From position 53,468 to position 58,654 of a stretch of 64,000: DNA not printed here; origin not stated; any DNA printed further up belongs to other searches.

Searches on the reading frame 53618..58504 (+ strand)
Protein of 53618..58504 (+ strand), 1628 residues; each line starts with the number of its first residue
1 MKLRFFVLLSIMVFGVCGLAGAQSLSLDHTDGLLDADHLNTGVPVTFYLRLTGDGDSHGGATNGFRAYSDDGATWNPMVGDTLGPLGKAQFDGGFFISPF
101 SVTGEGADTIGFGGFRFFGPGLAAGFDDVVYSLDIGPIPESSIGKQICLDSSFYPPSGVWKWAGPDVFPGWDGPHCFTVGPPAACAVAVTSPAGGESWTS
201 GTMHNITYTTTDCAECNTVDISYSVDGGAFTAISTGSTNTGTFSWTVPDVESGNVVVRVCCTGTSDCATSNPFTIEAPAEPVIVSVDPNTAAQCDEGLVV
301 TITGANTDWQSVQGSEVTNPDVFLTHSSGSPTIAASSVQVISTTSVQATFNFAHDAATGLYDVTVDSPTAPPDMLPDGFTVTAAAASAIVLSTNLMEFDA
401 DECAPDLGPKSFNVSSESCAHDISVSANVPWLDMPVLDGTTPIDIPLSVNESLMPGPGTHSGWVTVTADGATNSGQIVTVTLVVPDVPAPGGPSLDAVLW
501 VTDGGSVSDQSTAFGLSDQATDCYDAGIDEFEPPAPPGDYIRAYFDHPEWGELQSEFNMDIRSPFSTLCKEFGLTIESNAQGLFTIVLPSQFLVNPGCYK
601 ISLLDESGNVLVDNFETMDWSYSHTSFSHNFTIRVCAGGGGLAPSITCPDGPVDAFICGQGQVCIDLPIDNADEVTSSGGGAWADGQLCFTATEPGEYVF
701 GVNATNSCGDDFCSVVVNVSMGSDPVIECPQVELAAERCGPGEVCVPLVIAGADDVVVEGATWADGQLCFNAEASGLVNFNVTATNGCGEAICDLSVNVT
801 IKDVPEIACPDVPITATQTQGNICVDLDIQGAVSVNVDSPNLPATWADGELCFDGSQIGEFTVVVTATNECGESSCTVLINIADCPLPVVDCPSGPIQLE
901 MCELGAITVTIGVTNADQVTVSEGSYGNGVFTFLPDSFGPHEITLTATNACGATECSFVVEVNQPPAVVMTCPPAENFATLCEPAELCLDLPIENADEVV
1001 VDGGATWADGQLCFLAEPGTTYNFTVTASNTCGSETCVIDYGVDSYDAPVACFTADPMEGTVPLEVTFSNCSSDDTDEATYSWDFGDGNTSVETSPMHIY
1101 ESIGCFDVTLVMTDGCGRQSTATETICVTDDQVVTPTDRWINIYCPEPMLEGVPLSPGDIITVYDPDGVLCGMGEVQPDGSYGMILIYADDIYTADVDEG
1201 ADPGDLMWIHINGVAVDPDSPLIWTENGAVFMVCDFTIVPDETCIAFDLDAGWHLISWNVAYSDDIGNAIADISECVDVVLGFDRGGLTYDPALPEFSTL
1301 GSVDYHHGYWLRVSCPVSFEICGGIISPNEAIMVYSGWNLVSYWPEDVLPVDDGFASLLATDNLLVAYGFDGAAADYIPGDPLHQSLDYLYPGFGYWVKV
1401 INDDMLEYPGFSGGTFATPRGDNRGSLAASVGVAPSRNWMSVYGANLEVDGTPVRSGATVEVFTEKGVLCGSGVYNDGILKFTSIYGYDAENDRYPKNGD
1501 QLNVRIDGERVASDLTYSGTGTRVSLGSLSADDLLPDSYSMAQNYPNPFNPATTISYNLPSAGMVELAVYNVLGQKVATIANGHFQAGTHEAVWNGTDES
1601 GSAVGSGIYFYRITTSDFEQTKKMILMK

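Call 20: search_protein_families(library=pfam, proteins=[window:53618-58504:+])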
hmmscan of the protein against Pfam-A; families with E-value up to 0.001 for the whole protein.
window:53618-58504:+ (1628 aa): 6 families
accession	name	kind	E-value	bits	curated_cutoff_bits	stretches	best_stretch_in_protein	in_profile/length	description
PF00801.26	PKD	-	1.6e-16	60.5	23.5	1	1064-1125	15-78/80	PKD domain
PF18911.6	PKD_4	-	4.7e-15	55.8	27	1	1047-1126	2-83/85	PKD domain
PF13860.13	FlgD_ig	-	3.1e-08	33.9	27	1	1554-1616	13-76/79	FlgD Ig-like domain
PF18962.6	Por_Secre_tail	-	5.3e-07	30.3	27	1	1545-1625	2-74/75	Secretion system C-terminal sorting domain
PF13585.12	CHU_C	-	2e-05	25.1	27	1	1564-1623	28-81/86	CHU_C Type IX secretion signal domain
PF24328.1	DUF7498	-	4e-05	24.6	27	1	290-367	6-77/97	Domain of unknown function (DUF7498)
